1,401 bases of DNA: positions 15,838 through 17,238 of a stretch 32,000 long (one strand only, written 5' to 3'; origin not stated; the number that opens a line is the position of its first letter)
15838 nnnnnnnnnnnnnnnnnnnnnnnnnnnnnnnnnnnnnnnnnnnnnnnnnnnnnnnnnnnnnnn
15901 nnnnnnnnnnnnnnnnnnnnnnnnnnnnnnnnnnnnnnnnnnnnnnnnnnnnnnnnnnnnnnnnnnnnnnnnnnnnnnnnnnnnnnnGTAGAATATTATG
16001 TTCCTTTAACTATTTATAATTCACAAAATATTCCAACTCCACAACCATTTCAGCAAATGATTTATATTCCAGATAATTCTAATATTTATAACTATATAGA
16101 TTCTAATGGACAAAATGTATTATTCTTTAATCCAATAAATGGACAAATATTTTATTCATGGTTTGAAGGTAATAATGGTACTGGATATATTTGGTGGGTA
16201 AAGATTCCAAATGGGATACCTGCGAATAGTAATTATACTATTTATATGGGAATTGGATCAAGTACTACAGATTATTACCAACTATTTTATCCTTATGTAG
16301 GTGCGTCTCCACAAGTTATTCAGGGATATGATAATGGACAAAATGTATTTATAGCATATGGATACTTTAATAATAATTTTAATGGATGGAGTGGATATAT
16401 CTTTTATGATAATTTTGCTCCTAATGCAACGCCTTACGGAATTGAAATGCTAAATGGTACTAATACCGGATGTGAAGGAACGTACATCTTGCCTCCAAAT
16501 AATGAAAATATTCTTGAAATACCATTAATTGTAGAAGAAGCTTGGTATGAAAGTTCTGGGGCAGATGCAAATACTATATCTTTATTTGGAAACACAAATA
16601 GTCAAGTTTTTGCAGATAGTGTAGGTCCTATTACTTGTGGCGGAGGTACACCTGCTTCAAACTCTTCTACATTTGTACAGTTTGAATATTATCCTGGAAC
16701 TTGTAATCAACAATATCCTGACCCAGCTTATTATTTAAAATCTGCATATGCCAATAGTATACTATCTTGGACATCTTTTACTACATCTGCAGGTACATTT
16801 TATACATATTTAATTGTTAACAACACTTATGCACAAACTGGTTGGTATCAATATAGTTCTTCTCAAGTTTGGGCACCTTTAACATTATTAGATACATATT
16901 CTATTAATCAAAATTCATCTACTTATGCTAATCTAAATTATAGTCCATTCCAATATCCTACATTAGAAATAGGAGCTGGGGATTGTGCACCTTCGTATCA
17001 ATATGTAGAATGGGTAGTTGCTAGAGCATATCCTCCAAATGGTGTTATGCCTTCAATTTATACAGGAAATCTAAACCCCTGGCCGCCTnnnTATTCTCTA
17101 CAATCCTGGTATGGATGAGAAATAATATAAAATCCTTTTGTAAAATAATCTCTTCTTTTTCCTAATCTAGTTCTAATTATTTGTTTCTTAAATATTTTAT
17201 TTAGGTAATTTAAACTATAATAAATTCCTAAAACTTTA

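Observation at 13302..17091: Two-gene operon for giant sequon-dense surface proteins (LamG-like plus DUF2341-like): candidate adhesion or host-contact apparatus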

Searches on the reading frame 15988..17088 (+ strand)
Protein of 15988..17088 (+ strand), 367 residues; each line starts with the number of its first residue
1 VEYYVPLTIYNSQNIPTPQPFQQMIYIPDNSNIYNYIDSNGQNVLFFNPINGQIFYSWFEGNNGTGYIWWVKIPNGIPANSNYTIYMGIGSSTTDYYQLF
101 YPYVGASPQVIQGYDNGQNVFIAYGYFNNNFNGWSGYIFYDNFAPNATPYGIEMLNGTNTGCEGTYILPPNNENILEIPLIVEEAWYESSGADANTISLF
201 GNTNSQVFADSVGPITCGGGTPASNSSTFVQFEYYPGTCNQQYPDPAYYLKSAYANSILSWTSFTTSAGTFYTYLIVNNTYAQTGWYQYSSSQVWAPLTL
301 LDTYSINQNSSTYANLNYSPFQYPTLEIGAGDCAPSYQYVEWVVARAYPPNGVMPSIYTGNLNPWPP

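Call 90: search_dna_similar(query=window:15988-17088:+, collection=phages, mode=protein, max_evalue=0.001, max_rows=30)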
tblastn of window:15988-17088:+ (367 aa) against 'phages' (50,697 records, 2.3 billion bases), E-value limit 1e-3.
Records with a match: 46; places in all: 46; records where one place covers at least 80% of the query: 21.
Best place of each record, by identity: <60% 46.
By first word of the organism name: Sulfolobus 29; Acidianus 6; Sulfolobales 4; Stygiolobus 2; Metallosphaera 2; Saccharolobus 2; Los 1.
By host as written in the record: Sulfolobus islandicus 22; - 6; Sulfolobales 4; Sulfolobus solfataricus P2 2; Acidianus brierleyi 2; Metallosphaera sedula 2; Saccharolobus solfataricus 2; Sulfolobus 2; and 4 more.
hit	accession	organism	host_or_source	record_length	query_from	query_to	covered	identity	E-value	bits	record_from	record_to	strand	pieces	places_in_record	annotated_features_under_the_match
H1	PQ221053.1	Sulfolobus phage SMV1a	Sulfolobus islandicus REY15A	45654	5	357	96%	32.9%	7e-27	117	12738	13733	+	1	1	hypothetical protein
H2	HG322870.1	Sulfolobus monocaudavirus SMV1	Sulfolobus solfataricus P2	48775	5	357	96%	32.9%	1e-26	117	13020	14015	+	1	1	conserved archaeal viral protein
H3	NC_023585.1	Sulfolobus monocaudavirus SMV1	Sulfolobus solfataricus P2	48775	5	357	96%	32.9%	1e-26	117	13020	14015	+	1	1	conserved archaeal viral protein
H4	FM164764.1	Stygiolobus rod-shaped virus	-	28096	2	356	97%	29.2%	2e-11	71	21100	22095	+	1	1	hypothetical protein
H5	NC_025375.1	Stygiolobus rod-shaped virus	-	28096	2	356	97%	29.2%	2e-11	71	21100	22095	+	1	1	hypothetical protein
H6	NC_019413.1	Sulfolobales Mexican rudivirus 1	hot springs at Los Azufres National Park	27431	7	359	96%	29.1%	4e-11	71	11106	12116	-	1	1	structural protein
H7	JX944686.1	Sulfolobales Mexican rod-shaped virus 1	hot springs at Los Azufres National Park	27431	7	359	96%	29.1%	4e-11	71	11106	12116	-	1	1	structural protein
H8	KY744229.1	Sulfolobus islandicus rod-shaped virus 8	Sulfolobus islandicus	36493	7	356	95%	28.7%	3e-10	68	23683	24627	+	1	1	hypothetical protein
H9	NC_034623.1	Sulfolobus islandicus rod-shaped virus 8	Sulfolobus islandicus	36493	7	356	95%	28.7%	3e-10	68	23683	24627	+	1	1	hypothetical protein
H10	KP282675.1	Acidianus rod-shaped virus 2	Sulfolobales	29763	7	356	95%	28.6%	9e-13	76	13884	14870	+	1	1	hypothetical protein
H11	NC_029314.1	Acidianus rod-shaped virus 2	Sulfolobales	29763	7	356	95%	28.6%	9e-13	76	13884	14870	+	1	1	hypothetical protein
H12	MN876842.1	Acidianus rod-shaped virus 3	Acidianus brierleyi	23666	7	356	95%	28.4%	8e-13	76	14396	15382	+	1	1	putative viral structural protein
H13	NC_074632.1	Acidianus rod-shaped virus 3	Acidianus brierleyi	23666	7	356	95%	28.4%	8e-13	76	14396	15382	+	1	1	putative viral structural protein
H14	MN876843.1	Metallosphaera rod-shaped virus 1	Metallosphaera sedula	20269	7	356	95%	28.1%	3e-13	77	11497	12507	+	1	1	putative viral structural protein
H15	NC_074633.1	Metallosphaera rod-shaped virus 1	Metallosphaera sedula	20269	7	356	95%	28.1%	3e-13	77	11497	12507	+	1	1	putative viral structural protein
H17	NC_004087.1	Sulfolobus islandicus rod-shaped virus 1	Sulfolobus islandicus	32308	7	356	95%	28.0%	2e-10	69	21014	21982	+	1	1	DUF2341 domain-containing protein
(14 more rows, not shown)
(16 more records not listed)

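Call 91: get_annotated_region(hit=H17, flank=4000)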
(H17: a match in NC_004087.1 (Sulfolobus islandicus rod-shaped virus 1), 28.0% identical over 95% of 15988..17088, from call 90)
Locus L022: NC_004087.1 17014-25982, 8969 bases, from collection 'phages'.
description: Sulfolobus islandicus rod-shaped virus 1, complete genome.
organism: Sulfolobus islandicus rod-shaped virus 1 (NCBI taxid 157898)
taxonomy: Viruses; Adnaviria; Zilligvirae; Taleaviricota; Tokiviricetes; Ligamenvirales; Rudiviridae; Icerudivirus; Icerudivirus SIRV1
host: Sulfolobus islandicus; source: -; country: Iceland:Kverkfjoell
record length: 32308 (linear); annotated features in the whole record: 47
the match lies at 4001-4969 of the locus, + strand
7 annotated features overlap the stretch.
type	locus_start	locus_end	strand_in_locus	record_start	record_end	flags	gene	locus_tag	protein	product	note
CDS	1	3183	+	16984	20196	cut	-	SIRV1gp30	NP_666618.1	putative minor structural protein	ORF1070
CDS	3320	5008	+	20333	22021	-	-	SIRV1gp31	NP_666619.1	DUF2341 domain-containing protein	ORF562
CDS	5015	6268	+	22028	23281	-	-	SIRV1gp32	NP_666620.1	hypothetical protein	hypothetical protein of the Rudiviridae, a family of dsDNA viruses that infect Archaea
CDS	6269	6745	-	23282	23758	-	-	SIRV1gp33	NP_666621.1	SAM-dependent methyltransferase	ORF158b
CDS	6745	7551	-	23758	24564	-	-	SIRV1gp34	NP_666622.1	hypothetical protein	ORF268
CDS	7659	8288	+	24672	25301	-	-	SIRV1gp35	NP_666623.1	hypothetical protein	hypothetical protein of the Rudiviridae, a family of dsDNA viruses that infect Archaea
CDS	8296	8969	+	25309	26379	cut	-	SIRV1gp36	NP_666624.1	glycosyltransferase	ORF356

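Call 92: get_annotated_region(hit=H15, flank=4000)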
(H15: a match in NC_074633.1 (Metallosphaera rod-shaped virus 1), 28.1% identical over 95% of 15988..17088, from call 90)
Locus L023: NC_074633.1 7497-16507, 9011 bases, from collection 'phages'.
description: Metallosphaera rod-shaped virus 1 isolate 201, complete genome.
organism: Metallosphaera rod-shaped virus 1 (NCBI taxid 2730618)
taxonomy: Viruses; Adnaviria; Zilligvirae; Taleaviricota; Tokiviricetes; Ligamenvirales; Rudiviridae; Hoswirudivirus; Hoswirudivirus MRV1
host: Metallosphaera sedula; source: acidic hot spring; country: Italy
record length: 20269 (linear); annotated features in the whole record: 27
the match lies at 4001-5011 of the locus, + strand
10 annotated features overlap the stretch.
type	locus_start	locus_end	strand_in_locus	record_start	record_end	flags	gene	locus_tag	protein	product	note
CDS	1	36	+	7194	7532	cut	-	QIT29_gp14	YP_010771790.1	hypothetical protein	ORF14-112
CDS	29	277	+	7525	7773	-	-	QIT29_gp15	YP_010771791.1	hypothetical protein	ORF15-82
CDS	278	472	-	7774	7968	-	-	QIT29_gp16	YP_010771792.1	hypothetical protein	ORF16-64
CDS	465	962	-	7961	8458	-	-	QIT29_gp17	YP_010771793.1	putative acetyltransferase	ORF17-165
CDS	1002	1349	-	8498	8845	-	-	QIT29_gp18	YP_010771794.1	putative Holliday junction resolvase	ORF18-115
CDS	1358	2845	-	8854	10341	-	-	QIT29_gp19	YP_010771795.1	hypothetical protein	ORF19-495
CDS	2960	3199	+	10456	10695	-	-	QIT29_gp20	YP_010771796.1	hypothetical protein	ORF20-79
CDS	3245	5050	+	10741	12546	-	-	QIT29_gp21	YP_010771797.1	putative viral structural protein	ORF21-601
CDS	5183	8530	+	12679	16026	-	-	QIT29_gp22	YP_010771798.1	putative minor structural protein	ORF22-1115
CDS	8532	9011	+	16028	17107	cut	-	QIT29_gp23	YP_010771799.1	hypothetical protein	ORF23-359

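Call 93: get_annotated_region(hit=H3, flank=4000)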
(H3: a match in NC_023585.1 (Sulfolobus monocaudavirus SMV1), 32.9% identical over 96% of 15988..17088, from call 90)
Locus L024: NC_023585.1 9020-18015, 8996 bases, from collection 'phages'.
description: Sulfolobus monocaudavirus SMV1 complete genome.
organism: Sulfolobus monocaudavirus SMV1 (NCBI taxid 1351702)
taxonomy: Viruses; Bicaudaviridae
host: Sulfolobus solfataricus P2; source: geyser water; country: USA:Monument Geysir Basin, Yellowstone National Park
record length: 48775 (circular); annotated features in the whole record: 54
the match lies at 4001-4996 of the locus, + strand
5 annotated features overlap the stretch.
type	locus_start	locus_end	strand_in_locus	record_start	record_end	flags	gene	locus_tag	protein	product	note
CDS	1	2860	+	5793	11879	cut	-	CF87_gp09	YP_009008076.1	virion structural protein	-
CDS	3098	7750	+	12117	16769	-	-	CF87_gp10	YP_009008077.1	conserved archaeal viral protein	-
CDS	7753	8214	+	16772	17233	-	-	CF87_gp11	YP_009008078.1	major head protein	-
CDS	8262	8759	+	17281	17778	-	-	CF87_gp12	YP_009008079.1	hypothetical protein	-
CDS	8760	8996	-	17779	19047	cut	-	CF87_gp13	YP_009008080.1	hypothetical protein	-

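Call 103: search_solved_structures(query=L022:3320-5005:+, max_evalue=1)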
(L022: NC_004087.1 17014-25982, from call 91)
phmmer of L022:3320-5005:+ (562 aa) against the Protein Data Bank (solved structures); distinct sequences matched with E-value up to 1: 0.

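Call 104: find_related_loci(query=A8, collection=viral_contigs, flank=3000)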
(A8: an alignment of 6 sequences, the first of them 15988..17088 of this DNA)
Query A8 (367 aa) in viral_contigs; peptide patterns used: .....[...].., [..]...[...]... (x = any residue, [..] = any of these).
154 stretches matched a pattern; 34 encode a relative of the query (tblastn E <= 1e-3); 34 distinct loci.
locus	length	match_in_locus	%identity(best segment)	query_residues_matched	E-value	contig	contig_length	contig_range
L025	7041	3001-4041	32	3-357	7e-35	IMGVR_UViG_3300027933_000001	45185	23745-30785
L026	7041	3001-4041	32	3-357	7e-35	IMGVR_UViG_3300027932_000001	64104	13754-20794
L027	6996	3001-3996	33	5-357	1e-30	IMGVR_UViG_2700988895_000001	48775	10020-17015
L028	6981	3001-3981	32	3-357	4e-25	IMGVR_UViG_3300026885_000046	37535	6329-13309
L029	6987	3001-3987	27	7-356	1e-15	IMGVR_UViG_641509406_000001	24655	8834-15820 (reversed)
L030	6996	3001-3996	29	2-356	3e-15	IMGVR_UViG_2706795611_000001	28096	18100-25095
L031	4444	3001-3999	34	5-357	4e-15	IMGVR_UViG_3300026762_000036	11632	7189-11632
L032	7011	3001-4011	29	7-359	4e-15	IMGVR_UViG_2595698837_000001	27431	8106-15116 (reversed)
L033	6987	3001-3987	29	7-356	1e-16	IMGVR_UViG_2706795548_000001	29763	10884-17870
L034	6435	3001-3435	38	7-167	1e-14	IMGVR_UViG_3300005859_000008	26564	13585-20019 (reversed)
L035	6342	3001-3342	38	11-144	1e-14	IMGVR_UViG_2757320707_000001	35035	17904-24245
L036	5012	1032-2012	28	7-356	2e-14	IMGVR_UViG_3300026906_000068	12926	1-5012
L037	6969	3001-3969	28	7-356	2e-14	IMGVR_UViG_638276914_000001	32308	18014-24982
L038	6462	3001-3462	31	3-159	9e-14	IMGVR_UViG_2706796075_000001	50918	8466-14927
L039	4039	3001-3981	28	7-356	2e-13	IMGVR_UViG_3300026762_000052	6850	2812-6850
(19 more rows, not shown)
